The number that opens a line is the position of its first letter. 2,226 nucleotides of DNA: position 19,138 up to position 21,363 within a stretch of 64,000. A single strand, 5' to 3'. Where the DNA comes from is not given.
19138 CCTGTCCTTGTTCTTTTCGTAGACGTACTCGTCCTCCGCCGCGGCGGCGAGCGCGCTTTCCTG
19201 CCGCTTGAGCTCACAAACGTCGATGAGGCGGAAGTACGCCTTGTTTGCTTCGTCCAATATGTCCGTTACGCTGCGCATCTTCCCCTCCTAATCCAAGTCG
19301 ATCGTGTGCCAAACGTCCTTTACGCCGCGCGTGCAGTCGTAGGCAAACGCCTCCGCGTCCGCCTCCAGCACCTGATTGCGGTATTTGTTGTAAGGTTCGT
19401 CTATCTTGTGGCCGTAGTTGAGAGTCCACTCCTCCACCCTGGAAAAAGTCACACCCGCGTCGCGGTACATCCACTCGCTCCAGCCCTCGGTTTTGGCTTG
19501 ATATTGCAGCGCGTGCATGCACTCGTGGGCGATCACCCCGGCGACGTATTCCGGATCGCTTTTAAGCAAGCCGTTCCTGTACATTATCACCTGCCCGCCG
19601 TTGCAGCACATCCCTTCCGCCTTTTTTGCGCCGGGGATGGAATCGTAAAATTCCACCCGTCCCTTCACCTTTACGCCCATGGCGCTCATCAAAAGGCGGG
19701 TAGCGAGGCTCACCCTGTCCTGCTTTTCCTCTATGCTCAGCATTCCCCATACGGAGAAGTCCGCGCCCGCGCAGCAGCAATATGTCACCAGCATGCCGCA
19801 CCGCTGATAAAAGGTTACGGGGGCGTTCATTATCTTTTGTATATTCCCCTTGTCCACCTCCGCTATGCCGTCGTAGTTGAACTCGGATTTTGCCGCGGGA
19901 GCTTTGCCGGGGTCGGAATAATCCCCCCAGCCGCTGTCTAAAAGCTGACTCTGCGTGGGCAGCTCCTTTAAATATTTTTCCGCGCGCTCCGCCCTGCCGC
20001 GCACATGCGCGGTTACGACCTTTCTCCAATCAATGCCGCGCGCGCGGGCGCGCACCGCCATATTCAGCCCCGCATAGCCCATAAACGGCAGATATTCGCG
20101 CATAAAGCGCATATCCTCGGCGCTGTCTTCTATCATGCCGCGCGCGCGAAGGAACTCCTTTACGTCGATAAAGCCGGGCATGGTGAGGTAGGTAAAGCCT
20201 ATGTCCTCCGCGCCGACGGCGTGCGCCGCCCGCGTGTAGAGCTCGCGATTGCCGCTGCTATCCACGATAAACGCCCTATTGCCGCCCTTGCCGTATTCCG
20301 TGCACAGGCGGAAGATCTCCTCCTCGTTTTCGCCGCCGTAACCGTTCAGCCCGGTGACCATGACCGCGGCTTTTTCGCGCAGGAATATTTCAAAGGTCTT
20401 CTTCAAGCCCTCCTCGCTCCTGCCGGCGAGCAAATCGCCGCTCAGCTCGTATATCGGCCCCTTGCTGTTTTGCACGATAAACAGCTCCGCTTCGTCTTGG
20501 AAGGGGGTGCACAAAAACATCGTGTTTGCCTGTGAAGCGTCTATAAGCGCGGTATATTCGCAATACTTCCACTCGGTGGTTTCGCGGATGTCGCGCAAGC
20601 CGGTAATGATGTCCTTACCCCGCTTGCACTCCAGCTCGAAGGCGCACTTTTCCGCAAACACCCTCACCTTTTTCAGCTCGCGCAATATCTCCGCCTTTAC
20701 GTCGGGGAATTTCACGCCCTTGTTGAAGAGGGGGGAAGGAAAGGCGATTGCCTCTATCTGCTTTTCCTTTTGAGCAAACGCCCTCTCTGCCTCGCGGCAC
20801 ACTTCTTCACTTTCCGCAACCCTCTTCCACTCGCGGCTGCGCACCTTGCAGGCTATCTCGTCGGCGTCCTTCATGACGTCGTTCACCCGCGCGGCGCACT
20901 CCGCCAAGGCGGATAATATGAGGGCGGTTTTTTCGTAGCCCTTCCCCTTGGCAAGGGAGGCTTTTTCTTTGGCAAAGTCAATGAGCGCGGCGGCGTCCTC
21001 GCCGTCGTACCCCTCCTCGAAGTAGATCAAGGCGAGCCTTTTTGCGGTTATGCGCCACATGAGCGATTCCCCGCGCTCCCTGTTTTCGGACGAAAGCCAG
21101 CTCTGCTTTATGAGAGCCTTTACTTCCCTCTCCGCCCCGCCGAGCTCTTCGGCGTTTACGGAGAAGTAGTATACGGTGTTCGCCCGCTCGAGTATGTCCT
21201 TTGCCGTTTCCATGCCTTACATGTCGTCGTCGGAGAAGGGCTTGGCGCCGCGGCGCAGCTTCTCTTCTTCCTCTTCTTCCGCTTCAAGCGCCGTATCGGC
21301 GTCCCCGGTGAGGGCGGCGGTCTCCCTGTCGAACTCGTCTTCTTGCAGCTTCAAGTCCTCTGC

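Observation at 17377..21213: Tandem paralogs with a helical N-domain, an apparently P-loop-less AAA-like middle and a C-terminal HExxH metallopeptidase motif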

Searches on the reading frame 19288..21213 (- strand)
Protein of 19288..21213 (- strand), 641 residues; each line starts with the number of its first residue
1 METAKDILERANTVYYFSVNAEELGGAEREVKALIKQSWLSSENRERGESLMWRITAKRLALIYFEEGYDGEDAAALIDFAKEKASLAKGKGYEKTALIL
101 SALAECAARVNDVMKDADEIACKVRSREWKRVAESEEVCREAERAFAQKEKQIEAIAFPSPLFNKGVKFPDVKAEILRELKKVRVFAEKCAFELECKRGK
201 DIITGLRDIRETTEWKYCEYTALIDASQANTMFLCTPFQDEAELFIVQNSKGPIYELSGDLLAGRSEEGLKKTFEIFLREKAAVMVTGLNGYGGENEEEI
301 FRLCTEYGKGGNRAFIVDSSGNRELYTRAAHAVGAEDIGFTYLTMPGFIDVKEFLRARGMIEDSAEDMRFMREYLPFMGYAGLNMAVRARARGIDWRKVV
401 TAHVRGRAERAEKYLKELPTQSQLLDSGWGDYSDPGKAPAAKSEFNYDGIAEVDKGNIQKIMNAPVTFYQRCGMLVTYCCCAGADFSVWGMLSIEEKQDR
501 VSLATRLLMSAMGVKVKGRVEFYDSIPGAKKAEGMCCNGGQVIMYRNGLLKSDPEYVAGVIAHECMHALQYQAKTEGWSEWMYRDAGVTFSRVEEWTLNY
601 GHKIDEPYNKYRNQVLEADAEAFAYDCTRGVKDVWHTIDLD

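Call 6: search_protein_families(library=pfam, proteins=[window:19288-21213:-], max_evalue=0.1)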
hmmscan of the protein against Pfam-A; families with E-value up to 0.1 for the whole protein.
window:19288-21213:- (641 aa): 1 family
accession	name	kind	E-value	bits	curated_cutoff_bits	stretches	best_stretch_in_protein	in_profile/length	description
PF06167.18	Peptidase_M90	-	0.031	14.3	26.2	0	270-307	184-219/243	Glucose-regulated metallo-peptidase M90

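Call 9: search_protein_families(library=padloc, proteins=[window:19288-21213:-], max_evalue=0.01)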
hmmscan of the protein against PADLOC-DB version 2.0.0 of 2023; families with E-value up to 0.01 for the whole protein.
window:19288-21213:- (641 aa): 0 families

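Call 10: find_homologous_proteins(query=window:19288-21213:-)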
Query window:19288-21213:- (641 aa): 6 proteins with E <= 0.001 among 8000 candidates.
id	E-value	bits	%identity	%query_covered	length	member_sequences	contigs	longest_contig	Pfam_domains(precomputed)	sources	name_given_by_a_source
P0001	0.0e+0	1454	99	100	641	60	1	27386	-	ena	-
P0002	5.0e-282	955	66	100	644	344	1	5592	-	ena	-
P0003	2.9e-279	946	64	100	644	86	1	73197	-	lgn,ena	-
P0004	1.3e-236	805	56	100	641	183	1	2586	-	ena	-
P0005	1.7e-75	273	31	99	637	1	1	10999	-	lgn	-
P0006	6.8e-46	175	29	58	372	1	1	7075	-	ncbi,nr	ncbi:MAG: hypothetical protein K2N30_02335, partial [Clostridia bacterium]|nr:hypothetical protein [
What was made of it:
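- Tried and rejected: It found only 6 relatives (call 10).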

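Call 11: search_protein_families(library=ncbifam, proteins=[window:19288-21213:-], max_evalue=0.01)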
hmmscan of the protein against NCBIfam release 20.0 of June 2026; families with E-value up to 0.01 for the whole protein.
window:19288-21213:- (641 aa): 0 families

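Call 15: search_solved_structures(query=A1, max_evalue=10, show_alignments=3)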
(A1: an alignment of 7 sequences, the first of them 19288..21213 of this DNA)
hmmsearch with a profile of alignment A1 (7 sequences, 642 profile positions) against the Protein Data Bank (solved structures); distinct sequences matched with E-value up to 10: 0.

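Call 16: find_encoding_contigs(protein=P0003, flank=10000, max_places=3)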
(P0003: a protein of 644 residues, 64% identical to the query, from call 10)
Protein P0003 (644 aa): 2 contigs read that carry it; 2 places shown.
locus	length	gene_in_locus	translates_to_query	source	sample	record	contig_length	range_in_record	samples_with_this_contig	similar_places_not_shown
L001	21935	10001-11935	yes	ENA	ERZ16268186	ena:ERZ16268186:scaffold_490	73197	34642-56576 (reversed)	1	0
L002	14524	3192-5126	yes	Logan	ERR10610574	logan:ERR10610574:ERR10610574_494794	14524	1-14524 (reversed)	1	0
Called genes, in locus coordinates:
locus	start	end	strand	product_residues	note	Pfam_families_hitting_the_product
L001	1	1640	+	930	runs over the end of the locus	PF00176:SNF2-rel_dom (weak), PF04851:ResIII (weak), PF00271:Helicase_C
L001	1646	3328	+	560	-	-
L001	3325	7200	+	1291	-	PF18887:MBG_3 (faint)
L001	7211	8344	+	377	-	-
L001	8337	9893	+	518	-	-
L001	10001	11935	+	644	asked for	-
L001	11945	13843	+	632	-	-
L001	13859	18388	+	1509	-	PF13195:DUF4011, PF13086:AAA_11, PF13245:AAA_19 (faint), PF13604:AAA_30 (faint), PF13086:AAA_11, PF13087:AAA_12, PF18741:MTES_1575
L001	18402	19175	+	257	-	-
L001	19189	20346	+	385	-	PF00004:AAA, PF17862:AAA_lid_3 (weak)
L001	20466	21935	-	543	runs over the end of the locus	PF00860:Xan_ur_permease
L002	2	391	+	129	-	?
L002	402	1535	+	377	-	-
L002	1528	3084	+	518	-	-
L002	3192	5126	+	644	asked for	-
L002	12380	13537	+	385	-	PF00004:AAA, PF17862:AAA_lid_3 (weak)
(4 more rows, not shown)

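Call 17: find_encoding_contigs(protein=P0005, flank=10000, max_places=3)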
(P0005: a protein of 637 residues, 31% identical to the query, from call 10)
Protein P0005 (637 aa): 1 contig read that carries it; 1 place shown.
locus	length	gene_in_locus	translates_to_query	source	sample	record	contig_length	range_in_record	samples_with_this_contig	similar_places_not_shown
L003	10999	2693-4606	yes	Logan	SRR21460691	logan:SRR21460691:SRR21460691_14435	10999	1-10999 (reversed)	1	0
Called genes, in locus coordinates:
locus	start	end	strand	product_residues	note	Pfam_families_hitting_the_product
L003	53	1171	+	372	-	-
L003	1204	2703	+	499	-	-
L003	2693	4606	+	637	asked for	-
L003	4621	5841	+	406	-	PF13195:DUF4011, PF13086:AAA_11 (faint)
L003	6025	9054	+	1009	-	PF13086:AAA_11, PF13087:AAA_12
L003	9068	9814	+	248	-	-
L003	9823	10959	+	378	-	PF00004:AAA, PF07728:AAA_5 (faint)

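Call 18: find_encoding_contigs(protein=P0006, flank=10000, max_places=3)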
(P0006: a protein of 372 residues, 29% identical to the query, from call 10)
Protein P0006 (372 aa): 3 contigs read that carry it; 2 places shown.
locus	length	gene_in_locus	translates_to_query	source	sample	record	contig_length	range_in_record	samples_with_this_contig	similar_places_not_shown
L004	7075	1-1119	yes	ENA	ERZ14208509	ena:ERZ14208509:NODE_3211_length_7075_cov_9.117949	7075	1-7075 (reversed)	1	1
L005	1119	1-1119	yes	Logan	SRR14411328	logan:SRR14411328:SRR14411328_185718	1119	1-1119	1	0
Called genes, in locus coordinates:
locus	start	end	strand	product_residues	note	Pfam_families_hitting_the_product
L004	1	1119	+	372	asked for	?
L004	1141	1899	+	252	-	-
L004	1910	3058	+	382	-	PF00004:AAA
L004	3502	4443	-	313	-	PF02588:YitT_membrane, PF10035:DUF2179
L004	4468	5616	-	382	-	PF02588:YitT_membrane, PF10035:DUF2179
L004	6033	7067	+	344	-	PF20403:DUF6693 (faint), PF05987:DUF898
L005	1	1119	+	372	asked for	?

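Call 20: search_protein_families(library=phrogs, proteins=[window:19288-21213:-], max_evalue=0.01)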
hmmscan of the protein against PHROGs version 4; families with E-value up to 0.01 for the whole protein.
window:19288-21213:- (641 aa): 0 families
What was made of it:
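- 19288..21213 (-): Paralog A, 641 aa: helical N-domain, degenerate AAA+ module, disordered linker, zincin domain. No family hit in Pfam, NCBIfam, PADLOC or PHROGs (calls 6, 9, 11, 20).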

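Call 27: predict_structure(alignment_id=A1)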
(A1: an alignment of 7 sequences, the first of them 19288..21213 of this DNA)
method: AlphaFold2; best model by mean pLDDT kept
length: 641 residues; sequences in the alignment: 7
mean_pLDDT: 81.1   pTM: 0.52
mean pLDDT of the five models: 81.1, 80.7, 80.4, 77.8, 73.7
residues with pLDDT >= 90: 176; 70-90: 354; 50-70: 79; < 50: 32
segments of 3 or more residues with pLDDT < 50: 199-204, 420-439, 603-608
pLDDT, mean of each block of 10 residues (from residue 1): 83 91 92 91 89 94 82 90 93 89 91 89 87 86 93 84 80 88 87 59 64 71 68 87 87 86 76 82 89 83 92 90 84 87 69 83 79 72 88 89 77 63 36 40 81 86 87 88 66 89 92 87 85 86 92 88 91 79 70 68 50 69 79 76 61
secondary structure, 60 per line:
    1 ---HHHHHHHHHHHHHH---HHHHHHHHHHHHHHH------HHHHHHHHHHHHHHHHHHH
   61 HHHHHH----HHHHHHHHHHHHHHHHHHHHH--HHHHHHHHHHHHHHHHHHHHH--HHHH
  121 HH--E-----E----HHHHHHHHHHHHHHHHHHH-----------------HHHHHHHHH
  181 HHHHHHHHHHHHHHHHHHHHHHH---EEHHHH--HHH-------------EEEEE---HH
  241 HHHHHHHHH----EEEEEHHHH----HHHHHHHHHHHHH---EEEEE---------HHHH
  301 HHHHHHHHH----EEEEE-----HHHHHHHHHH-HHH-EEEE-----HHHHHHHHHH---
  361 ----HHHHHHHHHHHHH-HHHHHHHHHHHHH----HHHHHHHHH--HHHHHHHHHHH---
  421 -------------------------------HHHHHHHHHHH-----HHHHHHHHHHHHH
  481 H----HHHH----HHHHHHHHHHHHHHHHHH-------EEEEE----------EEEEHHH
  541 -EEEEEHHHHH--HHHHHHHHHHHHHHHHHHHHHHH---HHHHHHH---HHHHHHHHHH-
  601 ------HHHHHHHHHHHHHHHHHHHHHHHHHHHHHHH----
elements in order: H4-17 H21-35 H42-66 H71-91 H94-114 H117-122 H136-154 H172-203 H209-212 E231-235 H239-249 E254-258 H259-262 H267-279 E283-287 H297-309 E314-318 H324-333 E339-342 H348-357 H365-377 H379-391 H396-404 H407-417 H452-462 H468-481 H486-489 H494-511 E519-523 E534-537 E542-546 H547-551 H554-576 H580-586 H590-599 H607-637
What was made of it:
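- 19288..21213 (-): AlphaFold model with mean pLDDT 81 (call 27).
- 20539..21213 (-): A residues 1-225: all-helical N-terminal domain. Only K58 is near-invariant. DSSP of the model (call 27).
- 20485..20508 (-): A residues 236-243, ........: occupies the Walker A (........) position. P237 is invariant and E241 is 91% conserved. The beta1/alpha1 boundary in the model (call 27).
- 20350..20367 (-): A residues 283-288, AVMVTG: the Walker-B strand, with T-G in place of D-E. Strand E283-287 in the model (call 27).
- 19891..19959 (-): A residues 419-441: low-confidence, probably flexible linker between the AAA module and the zincin. pLDDT is 36-40 over residues 420-439 (call 27).
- On AAA+ ATPase, classical clade (PF00004): Secondary-structure order in the model (call 27).
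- The model shows five beta-alpha units plus a lid (call 27). The disordered linker would allow release or occlusion of the protease (call 27). The full-length model was built from a shallow alignment of 7 sequences (call 27).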

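Call 29: fold_search(model_id=the predicted structure, library=pdb)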
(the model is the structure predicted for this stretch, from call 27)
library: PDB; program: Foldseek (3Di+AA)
matches with E <= 10: 514; with E <= 0.001: 0
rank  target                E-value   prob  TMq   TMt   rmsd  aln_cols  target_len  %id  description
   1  9bui_A                3.0e-03  1.00  0.20  0.32   6.7       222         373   12  M1A Midnolin-Proteasome (with Ubl) (released 2025-06-11)
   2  3whk_E                4.2e-03  1.00  0.21  0.44   6.2       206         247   13  Crystal structure of PAN-Rpt5C chimera (released 2014-03-26)
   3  6nyy_F                5.7e-03  0.96  0.20  0.25  16.8       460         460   11  human m-AAA protease AFG3L2, substrate-bound (released 2019-05-22)
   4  5c1a_A                9.9e-03  1.00  0.20  0.18  10.2       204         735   15  p97-N750D/R753D/M757D/Q760D in complex with ATP-gamma-S (released 2016-01-13)
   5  5c1a_K                1.0e-02  0.91  0.19  0.16  29.3       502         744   11  p97-N750D/R753D/M757D/Q760D in complex with ATP-gamma-S (released 2016-01-13)
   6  6p07_F                1.2e-02  1.00  0.16  0.31   5.9       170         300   12  Spastin hexamer in complex with substrate (released 2019-06-12)
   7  9cgc_I                1.2e-02  1.00  0.17  0.26   7.6       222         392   12  Yeast 26S proteasome non-substrate-engaged (S1 state) (released 2025-07-09)
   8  6nyy_A                1.3e-02  0.91  0.18  0.24  19.9       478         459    8  human m-AAA protease AFG3L2, substrate-bound (released 2019-05-22)
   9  9p00_E                1.4e-02  1.00  0.18  0.21   9.7       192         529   14  Cryo-EM structure of apo S. Mansoni p97 (released 2025-08-13)
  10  9p07_E                1.5e-02  1.00  0.18  0.21   8.5       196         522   14  Cryo-EM structure of S. Mansoni p97 bound to compound 804 (released 2025-08-13)
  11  7ln6_F                1.5e-02  0.98  0.23  0.21  24.2       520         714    9  Cryo-EM structure of human p97 in complex with Npl4/Ufd1 and polyubiquitinated Ub-Eos (CHAPSO, Class 2, Open State) (released 2021-09-15)
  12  7qxw_F                1.6e-02  1.00  0.19  0.31   6.9       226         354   10  Proteasome-ZFAND5 Complex Z+D state (released 2023-02-08)
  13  9gi1_c                1.6e-02  0.99  0.21  0.22  13.6       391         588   12  Structure of the S.aureus MecA/ClpC/ClpP degradation system (released 2025-08-20)
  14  5c18_B                1.8e-02  1.00  0.19  0.17   8.5       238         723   12  p97-delta709-728 in complex with ATP-gamma-S (released 2016-01-13)
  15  9pf1_A                2.0e-02  1.00  0.20  0.30   6.2       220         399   14  Nub1/Fat10-processing human 26S proteasome with Rpt4 at top of spiral staircase (AAA+ motor locally refined) (released 2025-11-19)
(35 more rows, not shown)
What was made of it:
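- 19960..20538 (-): A residues 226-418: degenerate classical AAA+ module (five-stranded alpha/beta core at 231-342, helical lid at 348-417). Foldseek PDB top hits are Rpt, PAN (TM 0.44 on target), AFG3L2, p97, spastin and FtsH (call 29).
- On AAA+ ATPase, classical clade (PF00004): Foldseek PDB top hits are Rpt, PAN, p97, spastin, AFG3L2 and FtsH, with probability about 1.0 and TM on target up to 0.44 (call 29).
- Closest known: FtsH / m-AAA / i-AAA proteases. Same: AFG3L2 and FtsH are among the full-length structural matches (call 29).
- Foldseek E-values are modest (3e-3 and weaker, call 29) and rest on a predicted model built from 7 sequences.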

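Call 30: search_protein_representatives(alignment_id=A1)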
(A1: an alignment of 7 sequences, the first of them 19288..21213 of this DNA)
Query: 7 sequences, 642 profile positions. Proteins with E-value up to 0.001 (for the whole library): 177; up to 1e-10: 147; up to 1e-30: 114. The best 150 are listed.
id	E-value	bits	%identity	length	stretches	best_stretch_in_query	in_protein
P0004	0.0e+00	1075.2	-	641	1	1-642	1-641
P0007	6.7e-272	920.3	-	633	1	1-634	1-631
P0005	2.8e-253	858.8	-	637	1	3-642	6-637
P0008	4.0e-202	689.8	-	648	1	1-642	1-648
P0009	2.1e-177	608.2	-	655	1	1-641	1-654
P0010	5.4e-175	600.2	-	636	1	4-642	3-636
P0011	6.7e-175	599.9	-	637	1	1-642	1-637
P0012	1.6e-172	592.0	-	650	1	6-642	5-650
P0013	4.3e-168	577.4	-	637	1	1-642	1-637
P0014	1.4e-167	575.7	-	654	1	3-641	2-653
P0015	9.8e-165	566.3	-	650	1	7-642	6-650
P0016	1.1e-162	559.5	-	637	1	1-641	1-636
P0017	2.0e-157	542.1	-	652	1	3-642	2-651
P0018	6.5e-156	537.2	-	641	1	3-642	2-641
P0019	1.4e-154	532.7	-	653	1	4-632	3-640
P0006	2.3e-153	528.7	-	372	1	268-639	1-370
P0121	1.2e-24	103.4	-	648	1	237-640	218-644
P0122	9.2e-24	100.5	-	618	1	327-628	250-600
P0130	9.4e-19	84.0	-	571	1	342-631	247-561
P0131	4.1e-18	81.9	-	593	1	341-627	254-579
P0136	5.3e-15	71.6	-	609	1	335-628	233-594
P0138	2.2e-14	69.6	-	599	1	340-634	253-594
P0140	1.4e-13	66.9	-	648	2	341-575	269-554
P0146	1.8e-11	59.9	-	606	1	338-628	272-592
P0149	5.6e-11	58.3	-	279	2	553-630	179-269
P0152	1.1e-08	50.7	-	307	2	484-626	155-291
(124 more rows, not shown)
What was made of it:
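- Tried and rejected: The exhaustive search was needed (call 30).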

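Call 33: search_solved_structures(query=A2, max_evalue=10, show_alignments=3)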
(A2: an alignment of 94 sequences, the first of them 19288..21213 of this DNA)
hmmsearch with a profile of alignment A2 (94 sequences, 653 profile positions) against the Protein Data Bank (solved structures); distinct sequences matched with E-value up to 10: 58.
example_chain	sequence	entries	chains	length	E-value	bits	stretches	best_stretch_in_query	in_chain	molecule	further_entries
8qad_A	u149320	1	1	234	0.0042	18.9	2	74-189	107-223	sc-apCC-6-LLIA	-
3g6b_A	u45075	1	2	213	0.032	16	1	65-200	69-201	Methyl-accepting chemotaxis protein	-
8oyy_A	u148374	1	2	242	0.036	15.8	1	71-169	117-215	De novo designed soluble GPCR-like protein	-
2cpt_A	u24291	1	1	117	0.037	15.8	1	71-157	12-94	Vacuolar sorting protein 4b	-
9y5h_B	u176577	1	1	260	0.04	15.7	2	73-222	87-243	sc-t-SNARE-diff-#3.3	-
4tql_A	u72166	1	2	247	0.044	15.5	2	20-204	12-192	Three helix bundle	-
7l9x_A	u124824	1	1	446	0.06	15.1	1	71-158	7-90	Vacuolar protein sorting-associated protein 4B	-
8w6e_A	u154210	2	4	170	0.077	14.7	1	22-155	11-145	HBC599 in complex with wFAP1.1 | wFAP1.1 structure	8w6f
6r17_A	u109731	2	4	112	0.078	14.7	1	64-157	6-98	Synaptonemal complex central element protein 2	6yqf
9nzg_A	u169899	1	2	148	0.1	14.3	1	74-199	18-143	De novo designed protein, EPIC Q51N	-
8f29_7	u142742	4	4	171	0.11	14.2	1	89-185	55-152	ATP synthase subunit d, mitochondrial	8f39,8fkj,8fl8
9taq_A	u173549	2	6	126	0.12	14.1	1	56-145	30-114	De novo photoenzyme variant ABLE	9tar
6x8n_A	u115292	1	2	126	0.12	14.1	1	57-153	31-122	De novo designed ABLE protein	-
9nze_A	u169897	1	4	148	0.12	14.1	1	74-198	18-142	De novo designed protein, EPIC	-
6b2z_d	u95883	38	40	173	0.13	14.1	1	89-185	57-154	ATP synthase subunit d, mitochondrial | ATP synthase subunit d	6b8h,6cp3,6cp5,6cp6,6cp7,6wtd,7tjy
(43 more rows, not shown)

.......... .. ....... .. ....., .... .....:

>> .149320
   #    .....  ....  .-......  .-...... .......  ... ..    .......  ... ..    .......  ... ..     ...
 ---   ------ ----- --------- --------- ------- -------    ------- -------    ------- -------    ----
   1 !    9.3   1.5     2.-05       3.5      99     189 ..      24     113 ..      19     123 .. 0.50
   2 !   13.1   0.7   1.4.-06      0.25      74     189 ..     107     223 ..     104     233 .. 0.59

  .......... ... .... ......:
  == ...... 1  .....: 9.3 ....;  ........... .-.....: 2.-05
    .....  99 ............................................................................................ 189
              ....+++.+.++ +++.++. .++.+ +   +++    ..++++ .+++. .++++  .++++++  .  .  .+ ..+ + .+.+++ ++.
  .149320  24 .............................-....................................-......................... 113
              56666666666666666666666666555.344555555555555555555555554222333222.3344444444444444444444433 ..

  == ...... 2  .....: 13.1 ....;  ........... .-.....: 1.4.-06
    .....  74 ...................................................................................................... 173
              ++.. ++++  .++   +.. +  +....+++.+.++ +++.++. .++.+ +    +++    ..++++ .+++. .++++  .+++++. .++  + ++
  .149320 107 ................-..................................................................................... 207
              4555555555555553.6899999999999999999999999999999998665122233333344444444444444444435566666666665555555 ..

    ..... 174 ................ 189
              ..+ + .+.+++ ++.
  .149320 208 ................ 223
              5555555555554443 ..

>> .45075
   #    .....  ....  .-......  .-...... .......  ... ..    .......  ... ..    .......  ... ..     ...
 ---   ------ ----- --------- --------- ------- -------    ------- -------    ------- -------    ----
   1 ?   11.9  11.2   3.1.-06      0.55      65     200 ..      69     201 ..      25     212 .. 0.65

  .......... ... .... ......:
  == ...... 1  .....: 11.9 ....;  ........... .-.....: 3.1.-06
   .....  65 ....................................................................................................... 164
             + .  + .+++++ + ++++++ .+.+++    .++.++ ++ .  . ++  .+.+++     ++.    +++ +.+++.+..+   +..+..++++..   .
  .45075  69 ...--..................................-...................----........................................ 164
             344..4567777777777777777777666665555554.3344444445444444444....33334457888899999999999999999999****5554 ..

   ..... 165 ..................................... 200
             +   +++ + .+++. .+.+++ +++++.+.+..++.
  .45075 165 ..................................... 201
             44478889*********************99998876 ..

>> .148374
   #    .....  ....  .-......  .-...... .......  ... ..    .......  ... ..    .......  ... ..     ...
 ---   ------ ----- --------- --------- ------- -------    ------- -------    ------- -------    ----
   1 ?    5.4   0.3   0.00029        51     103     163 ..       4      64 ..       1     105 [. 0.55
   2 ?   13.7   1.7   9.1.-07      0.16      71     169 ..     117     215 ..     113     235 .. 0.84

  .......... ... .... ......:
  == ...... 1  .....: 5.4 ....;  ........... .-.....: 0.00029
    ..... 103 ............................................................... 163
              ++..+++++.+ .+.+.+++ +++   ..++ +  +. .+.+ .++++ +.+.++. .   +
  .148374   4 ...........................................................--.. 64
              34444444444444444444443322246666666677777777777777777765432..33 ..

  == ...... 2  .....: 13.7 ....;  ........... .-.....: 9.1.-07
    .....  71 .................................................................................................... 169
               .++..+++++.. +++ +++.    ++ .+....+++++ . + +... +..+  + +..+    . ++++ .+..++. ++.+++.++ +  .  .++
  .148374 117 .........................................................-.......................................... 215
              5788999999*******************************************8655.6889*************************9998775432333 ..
